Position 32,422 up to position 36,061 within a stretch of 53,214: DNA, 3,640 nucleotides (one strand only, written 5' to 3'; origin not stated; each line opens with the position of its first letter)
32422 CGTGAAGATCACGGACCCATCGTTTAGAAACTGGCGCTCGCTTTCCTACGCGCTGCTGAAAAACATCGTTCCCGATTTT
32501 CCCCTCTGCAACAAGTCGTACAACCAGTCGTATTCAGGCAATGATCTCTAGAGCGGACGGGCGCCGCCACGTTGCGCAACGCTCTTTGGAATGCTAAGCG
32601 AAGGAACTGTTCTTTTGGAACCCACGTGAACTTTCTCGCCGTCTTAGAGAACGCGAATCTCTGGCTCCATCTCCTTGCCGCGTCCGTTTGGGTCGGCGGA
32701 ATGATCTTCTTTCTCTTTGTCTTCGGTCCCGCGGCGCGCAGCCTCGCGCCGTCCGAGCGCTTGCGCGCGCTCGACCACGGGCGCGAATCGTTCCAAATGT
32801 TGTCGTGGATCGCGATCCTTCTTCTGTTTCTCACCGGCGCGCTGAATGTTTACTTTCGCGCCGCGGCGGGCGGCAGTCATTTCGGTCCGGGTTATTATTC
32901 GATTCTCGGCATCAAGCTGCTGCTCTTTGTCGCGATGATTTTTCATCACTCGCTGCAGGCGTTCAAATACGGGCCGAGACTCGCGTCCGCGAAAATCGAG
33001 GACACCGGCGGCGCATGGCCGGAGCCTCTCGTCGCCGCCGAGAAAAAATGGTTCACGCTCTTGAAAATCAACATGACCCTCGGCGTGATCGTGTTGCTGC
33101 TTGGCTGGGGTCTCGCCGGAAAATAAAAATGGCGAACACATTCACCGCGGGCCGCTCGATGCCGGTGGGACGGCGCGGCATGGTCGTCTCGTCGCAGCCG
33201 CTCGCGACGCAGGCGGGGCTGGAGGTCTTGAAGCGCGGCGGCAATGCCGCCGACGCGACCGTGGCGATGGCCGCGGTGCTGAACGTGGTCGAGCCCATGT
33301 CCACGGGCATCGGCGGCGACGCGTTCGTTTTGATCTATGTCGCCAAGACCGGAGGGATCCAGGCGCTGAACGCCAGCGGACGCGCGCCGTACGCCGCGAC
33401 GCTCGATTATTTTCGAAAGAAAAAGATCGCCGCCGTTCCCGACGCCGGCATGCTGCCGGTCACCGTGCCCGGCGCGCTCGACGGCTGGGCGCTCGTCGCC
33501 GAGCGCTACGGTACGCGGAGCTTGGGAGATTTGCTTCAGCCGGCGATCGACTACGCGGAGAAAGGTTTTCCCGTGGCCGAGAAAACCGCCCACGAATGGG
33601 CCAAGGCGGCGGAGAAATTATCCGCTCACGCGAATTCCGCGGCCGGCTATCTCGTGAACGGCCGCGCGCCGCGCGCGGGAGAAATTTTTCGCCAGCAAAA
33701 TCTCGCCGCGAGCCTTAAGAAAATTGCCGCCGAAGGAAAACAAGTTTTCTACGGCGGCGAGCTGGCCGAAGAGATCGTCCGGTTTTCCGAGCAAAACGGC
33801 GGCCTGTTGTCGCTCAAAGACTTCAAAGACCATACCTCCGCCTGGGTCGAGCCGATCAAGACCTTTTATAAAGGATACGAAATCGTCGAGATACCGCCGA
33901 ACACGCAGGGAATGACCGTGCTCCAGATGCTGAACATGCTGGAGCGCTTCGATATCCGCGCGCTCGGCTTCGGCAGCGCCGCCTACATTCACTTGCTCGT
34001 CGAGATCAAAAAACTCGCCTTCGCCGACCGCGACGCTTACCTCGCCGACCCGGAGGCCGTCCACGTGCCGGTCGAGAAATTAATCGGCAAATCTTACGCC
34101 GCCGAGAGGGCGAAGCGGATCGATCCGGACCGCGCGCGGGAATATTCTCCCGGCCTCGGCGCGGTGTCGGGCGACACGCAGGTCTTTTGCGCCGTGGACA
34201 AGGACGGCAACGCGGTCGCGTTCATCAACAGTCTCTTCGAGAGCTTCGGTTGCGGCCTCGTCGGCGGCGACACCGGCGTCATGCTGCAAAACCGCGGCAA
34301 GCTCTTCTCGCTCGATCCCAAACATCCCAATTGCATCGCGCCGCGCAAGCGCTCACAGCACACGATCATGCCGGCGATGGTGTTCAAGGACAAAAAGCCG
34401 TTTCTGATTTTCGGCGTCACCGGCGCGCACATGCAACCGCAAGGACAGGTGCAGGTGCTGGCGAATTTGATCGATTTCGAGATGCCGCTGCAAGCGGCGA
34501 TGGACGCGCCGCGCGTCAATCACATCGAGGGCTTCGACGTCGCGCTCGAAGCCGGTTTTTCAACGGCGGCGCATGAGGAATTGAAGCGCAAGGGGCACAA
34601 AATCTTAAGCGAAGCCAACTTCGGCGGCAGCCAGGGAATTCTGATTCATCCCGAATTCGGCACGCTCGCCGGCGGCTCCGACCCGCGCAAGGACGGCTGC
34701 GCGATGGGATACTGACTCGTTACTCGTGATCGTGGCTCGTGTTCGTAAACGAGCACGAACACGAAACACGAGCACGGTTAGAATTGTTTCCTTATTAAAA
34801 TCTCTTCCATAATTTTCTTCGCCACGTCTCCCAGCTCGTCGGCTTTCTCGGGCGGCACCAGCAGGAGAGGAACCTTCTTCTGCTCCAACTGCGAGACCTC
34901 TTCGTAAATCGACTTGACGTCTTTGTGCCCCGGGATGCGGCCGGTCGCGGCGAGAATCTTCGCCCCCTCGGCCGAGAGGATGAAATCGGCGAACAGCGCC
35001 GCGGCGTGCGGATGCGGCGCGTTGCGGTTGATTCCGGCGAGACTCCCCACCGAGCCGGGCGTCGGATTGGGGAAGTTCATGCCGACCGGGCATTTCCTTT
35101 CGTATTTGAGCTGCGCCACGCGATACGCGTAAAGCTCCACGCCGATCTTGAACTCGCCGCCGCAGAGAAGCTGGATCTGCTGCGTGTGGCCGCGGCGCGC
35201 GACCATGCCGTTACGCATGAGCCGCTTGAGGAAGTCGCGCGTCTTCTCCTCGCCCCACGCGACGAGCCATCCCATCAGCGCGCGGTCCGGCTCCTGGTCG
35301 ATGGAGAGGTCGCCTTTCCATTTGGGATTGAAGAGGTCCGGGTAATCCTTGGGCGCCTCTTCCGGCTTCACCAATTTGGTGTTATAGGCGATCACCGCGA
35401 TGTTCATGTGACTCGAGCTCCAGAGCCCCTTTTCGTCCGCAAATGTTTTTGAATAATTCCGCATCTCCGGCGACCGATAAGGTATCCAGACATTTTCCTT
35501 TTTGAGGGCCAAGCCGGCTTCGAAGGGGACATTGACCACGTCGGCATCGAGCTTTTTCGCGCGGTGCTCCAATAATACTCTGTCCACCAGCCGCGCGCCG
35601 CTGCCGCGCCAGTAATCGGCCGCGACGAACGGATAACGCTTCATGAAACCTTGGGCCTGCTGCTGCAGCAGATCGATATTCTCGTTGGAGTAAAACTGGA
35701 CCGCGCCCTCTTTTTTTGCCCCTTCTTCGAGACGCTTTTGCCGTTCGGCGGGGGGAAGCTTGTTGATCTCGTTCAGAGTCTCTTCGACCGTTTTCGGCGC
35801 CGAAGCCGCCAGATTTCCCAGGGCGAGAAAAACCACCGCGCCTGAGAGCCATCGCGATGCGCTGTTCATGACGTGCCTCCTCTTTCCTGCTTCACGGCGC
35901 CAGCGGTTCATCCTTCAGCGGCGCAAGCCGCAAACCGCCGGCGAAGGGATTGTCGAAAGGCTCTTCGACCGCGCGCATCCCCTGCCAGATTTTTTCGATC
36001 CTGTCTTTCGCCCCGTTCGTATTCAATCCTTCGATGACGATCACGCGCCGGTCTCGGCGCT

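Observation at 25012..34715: ArsR-led operon for a hydrogenase-like (Ehr-type) respiratory membrane complex that cannot bind Ni-Fe, coupled to a CopD-like protein and a cytoplasmic GGT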

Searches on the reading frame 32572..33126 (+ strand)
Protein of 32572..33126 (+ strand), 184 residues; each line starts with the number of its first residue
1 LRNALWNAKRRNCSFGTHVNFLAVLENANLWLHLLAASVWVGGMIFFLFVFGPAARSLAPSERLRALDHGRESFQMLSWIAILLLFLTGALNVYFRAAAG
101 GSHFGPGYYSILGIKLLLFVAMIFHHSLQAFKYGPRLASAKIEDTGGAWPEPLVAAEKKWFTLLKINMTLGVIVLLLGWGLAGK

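Call 3: search_protein_families(library=pfam, proteins=[window:32572-33126:+], max_evalue=0.01)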
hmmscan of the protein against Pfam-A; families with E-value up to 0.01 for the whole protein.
window:32572-33126:+ (184 aa): 2 families
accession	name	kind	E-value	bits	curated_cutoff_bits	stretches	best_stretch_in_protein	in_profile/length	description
PF05425.18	CopD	-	3.7e-09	37.3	32.1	1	73-177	6-101/105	Copper resistance protein D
PF13664.11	DUF4149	-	0.00054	20.6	24.6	1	35-142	1-98/102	Domain of unknown function (DUF4149)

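Call 4: search_protein_families(library=ncbifam, proteins=[window:32572-33126:+], max_evalue=0.01)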
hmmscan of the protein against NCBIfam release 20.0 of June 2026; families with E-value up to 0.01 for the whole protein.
window:32572-33126:+ (184 aa): 1 family
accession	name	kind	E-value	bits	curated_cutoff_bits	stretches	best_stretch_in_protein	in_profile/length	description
NF033808.0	copper_CopD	equivalog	4.4e-13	49.5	195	1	23-177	144-285/295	copper homeostasis membrane protein CopD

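Call 57: find_homologous_proteins(query=window:32572-33126:+, max_evalue=0.00001)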
Query window:32572-33126:+ (184 aa): 54 proteins with E <= 0.00001 among 717 candidates.
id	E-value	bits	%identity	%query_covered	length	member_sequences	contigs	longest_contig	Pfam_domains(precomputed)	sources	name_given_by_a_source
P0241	4.2e-95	335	93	90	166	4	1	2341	PF05425.19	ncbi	-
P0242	1.5e-90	320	90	85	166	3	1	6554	PF05425.19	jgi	jgi:uncharacterized membrane protein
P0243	1.0e-82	294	83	91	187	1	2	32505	PF05425.19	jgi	jgi:uncharacterized membrane protein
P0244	1.6e-82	294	81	93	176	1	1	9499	PF05425.19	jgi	jgi:uncharacterized membrane protein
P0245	8.6e-79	282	80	85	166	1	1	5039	PF05425.19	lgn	-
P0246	3.0e-65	238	71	84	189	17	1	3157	PF05425.19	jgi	jgi:uncharacterized membrane protein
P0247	3.2e-63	231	67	82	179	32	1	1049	PF05425.19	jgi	-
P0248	5.6e-63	230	68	89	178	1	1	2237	PF05425.19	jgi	jgi:uncharacterized membrane protein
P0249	1.8e-62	228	63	90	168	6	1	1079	PF05425.19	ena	-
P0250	8.6e-62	226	69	82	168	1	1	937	PF05425.19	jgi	jgi:uncharacterized membrane protein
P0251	1.2e-60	222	67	81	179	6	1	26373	PF05425.19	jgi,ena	-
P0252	1.5e-59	219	61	84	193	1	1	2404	PF05425.19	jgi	jgi:uncharacterized membrane protein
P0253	1.5e-59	219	66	85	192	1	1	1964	-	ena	-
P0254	6.4e-58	214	70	80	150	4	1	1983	PF05425.19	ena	-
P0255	1.3e-56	209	61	86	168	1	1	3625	-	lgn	-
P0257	3.4e-53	198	63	79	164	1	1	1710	PF05425.19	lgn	-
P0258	4.1e-53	198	62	79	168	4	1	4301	PF05425.19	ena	-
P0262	3.7e-51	192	61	77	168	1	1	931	PF05425.19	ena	-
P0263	7.6e-51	191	59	84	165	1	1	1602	PF05425.19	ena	-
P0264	1.5e-50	190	56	82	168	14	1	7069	PF05425.19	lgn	-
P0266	2.2e-49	186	54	82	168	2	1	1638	PF05425.19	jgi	-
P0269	3.6e-47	179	54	85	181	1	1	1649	PF05425.19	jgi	jgi:uncharacterized membrane protein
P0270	9.6e-47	177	58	85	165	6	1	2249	PF05425.19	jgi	jgi:copper resistance protein D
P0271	3.7e-46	175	59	76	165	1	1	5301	PF05425.19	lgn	-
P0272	4.1e-46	175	54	80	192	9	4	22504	PF05425.19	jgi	jgi:uncharacterized membrane protein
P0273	7.6e-46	174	57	80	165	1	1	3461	PF05425.19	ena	-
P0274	3.0e-45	172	56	80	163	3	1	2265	PF05425.19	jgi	jgi:uncharacterized membrane protein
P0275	1.0e-43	167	53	90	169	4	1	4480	PF05425.19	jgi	jgi:uncharacterized membrane protein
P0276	3.5e-43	166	55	85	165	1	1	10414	PF05425.19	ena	-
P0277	3.8e-42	162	53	86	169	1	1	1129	PF05425.19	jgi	-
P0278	1.3e-41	160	53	79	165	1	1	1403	PF05425.19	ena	-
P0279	2.5e-41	159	52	79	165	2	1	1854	PF05425.19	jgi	jgi:putative copper export protein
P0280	6.1e-41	158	52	78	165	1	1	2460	PF05425.19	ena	-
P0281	4.2e-40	156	51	87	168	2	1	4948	PF05425.19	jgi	jgi:uncharacterized membrane protein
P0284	4.9e-39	152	52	76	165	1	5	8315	PF05425.19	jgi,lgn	jgi:putative copper export protein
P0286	4.8e-38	149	55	82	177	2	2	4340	PF05425.19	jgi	jgi:uncharacterized membrane protein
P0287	9.5e-38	148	51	76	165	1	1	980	PF05425.19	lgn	-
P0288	1.3e-37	147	48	86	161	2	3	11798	PF05425.19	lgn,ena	-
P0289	5.6e-37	145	51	82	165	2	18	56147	PF05425.19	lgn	-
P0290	5.1e-36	142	53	74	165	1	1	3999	PF05425.19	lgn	-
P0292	1.2e-34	138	49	80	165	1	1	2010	PF05425.19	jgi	jgi:putative copper export protein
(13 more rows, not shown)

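Call 59: find_encoding_contigs(protein=P0243, flank=8000, max_places=1)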
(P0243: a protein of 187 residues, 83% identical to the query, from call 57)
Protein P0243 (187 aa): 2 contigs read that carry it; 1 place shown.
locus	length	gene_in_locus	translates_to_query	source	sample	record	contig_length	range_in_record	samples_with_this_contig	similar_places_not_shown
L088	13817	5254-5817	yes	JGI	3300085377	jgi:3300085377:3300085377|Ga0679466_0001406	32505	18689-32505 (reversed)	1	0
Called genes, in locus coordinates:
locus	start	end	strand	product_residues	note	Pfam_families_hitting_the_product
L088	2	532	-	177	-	?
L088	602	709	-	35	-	-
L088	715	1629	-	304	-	PF01040:UbiA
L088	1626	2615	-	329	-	PF02628:COX15-CtaA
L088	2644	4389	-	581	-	PF00115:COX1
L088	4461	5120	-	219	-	PF02790:COX2_TM, PF00116:COX2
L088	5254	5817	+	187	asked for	PF05425:CopD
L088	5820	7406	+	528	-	PF01019:G_glu_transpept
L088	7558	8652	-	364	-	PF01547:SBP_bac_1 (weak), PF13416:SBP_bac_8, PF13343:SBP_bac_6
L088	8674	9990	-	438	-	PF26686:DUF8575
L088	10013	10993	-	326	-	PF13379:NMT1_2, PF09084:NMT1, PF12974:Phosphonate-bd, PF12916:DUF3834 (faint)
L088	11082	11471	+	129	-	PF00903:Glyoxalase, PF18029:Glyoxalase_6 (weak)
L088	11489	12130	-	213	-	PF01596:Methyltransf_3, PF13578:Methyltransf_24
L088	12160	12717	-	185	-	PF00924:MS_channel_2nd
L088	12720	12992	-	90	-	PF01169:GDT1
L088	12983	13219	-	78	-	-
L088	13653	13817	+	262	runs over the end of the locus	PF00899:ThiF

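Call 60: find_encoding_contigs(protein=P0251, flank=8000, max_places=1)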
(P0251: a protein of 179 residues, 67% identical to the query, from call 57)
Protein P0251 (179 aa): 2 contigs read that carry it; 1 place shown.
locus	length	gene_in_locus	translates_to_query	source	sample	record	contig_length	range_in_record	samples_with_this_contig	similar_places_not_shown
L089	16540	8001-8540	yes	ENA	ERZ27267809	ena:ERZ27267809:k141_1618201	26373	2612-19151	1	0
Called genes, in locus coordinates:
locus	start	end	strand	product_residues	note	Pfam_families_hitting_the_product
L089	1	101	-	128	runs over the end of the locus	-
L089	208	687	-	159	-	-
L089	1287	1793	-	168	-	-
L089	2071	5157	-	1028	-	PF00912:Transgly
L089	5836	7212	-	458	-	PF00072:Response_reg, PF00158:Sigma54_activat, PF14532:Sigma54_activ_2, PF01078:Mg_chelatase (faint), PF07728:AAA_5 (weak), PF25601:AAA_lid_14, PF02954:HTH_8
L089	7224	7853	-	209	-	PF02518:HATPase_c, PF14501:HATPase_c_5 (weak)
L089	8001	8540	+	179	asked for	PF05425:CopD (weak)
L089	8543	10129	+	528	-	PF01019:G_glu_transpept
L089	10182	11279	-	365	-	PF01547:SBP_bac_1 (weak), PF13343:SBP_bac_6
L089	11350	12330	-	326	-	PF13379:NMT1_2, PF09084:NMT1, PF12974:Phosphonate-bd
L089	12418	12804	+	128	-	PF00903:Glyoxalase, PF18029:Glyoxalase_6 (weak)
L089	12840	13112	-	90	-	PF01169:GDT1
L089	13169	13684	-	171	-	-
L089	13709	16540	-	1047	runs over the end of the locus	PF02811:PHP, PF07733:DNA_pol3_alpha, PF17657:DNA_pol3_finger, PF14579:HHH_6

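Call 61: find_encoding_contigs(protein=P0289, flank=8000, max_places=1)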
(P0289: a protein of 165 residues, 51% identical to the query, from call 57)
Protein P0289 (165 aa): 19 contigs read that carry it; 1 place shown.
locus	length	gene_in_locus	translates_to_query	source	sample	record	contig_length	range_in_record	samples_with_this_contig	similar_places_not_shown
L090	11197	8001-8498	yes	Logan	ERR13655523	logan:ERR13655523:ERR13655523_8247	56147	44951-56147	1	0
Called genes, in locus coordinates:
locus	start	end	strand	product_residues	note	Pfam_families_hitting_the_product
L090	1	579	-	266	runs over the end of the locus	PF01408:GFO_IDH_MocA (faint), PF03447:NAD_binding_3, PF03807:F420_oxidored (faint), PF01958:Asp_DH_C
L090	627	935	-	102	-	PF04238:DUF420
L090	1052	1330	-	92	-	PF03626:COX4_pro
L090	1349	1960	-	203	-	PF00510:COX3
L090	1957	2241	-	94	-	-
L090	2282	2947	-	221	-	PF00510:COX3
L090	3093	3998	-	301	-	PF01040:UbiA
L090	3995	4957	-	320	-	PF02628:COX15-CtaA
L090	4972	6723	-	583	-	PF00115:COX1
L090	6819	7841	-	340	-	PF02790:COX2_TM, PF00116:COX2, PF00691:OmpA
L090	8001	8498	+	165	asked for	PF05425:CopD (weak)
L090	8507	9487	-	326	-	PF13379:NMT1_2, PF09084:NMT1, PF12974:Phosphonate-bd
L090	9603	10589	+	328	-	PF12974:Phosphonate-bd (faint), PF09084:NMT1, PF13379:NMT1_2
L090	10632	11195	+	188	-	?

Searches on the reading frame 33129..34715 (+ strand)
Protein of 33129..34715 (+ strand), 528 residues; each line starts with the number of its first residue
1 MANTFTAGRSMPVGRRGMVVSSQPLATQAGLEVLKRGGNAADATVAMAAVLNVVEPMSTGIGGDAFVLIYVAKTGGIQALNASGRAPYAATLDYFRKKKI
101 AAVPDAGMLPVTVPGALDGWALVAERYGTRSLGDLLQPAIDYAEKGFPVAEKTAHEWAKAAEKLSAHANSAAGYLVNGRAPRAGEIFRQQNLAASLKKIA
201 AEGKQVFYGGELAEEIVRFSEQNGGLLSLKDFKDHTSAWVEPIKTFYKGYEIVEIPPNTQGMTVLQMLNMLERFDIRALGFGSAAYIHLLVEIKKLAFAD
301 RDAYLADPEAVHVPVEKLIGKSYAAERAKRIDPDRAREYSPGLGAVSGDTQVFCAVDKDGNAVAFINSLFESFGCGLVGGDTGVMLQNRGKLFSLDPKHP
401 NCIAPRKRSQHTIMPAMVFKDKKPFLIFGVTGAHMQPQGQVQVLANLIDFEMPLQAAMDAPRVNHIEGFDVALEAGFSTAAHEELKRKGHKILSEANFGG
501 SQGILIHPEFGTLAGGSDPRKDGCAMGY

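Call 3: search_protein_families(library=pfam, proteins=[window:33129-34715:+], max_evalue=0.01)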
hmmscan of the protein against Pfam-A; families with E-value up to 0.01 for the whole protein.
window:33129-34715:+ (528 aa): 1 family
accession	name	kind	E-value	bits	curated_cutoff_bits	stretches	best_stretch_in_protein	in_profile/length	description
PF01019.26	G_glu_transpept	-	2.2e-155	518.8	27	1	32-523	2-512/512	Gamma-glutamyltranspeptidase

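Call 4: search_protein_families(library=ncbifam, proteins=[window:33129-34715:+], max_evalue=0.01)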
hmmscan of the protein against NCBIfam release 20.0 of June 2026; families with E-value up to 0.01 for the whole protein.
window:33129-34715:+ (528 aa): 2 families
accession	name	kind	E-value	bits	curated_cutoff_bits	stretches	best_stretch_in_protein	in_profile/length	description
TIGR00066.1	g_glut_trans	equivalog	1.1e-137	459.7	357.85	1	17-520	1-518/518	gamma-glutamyltransferase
NF007187.0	PRK09615.1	equivalog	8e-101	338.1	990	1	15-521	48-573/581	gamma-glutamyltransferase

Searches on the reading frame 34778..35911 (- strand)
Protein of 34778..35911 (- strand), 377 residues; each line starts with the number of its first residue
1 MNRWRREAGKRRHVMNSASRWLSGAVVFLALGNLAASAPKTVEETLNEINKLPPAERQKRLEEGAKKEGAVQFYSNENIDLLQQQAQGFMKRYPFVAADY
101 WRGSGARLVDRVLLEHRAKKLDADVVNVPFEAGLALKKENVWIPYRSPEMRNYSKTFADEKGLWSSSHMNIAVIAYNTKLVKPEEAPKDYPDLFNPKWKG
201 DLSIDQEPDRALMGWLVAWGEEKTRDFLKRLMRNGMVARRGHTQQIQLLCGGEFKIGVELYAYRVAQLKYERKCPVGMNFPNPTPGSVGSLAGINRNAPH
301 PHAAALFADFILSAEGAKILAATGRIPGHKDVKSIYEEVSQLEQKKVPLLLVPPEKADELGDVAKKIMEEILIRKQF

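Call 36: search_protein_families(library=pfam, proteins=[window:34778-35911:-], max_evalue=0.001)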
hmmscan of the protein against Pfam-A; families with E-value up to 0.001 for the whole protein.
window:34778-35911:- (377 aa): 3 families
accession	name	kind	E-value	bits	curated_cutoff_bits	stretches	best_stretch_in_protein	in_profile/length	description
PF13343.11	SBP_bac_6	-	6.9e-17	62.2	24.6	1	136-333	24-225/245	Bacterial extracellular solute-binding protein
PF13416.11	SBP_bac_8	-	3.5e-11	43.9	27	1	109-334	25-267/279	Bacterial extracellular solute-binding protein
PF01547.30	SBP_bac_1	-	6.4e-07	30.1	26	1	82-318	10-307/307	Bacterial extracellular solute-binding protein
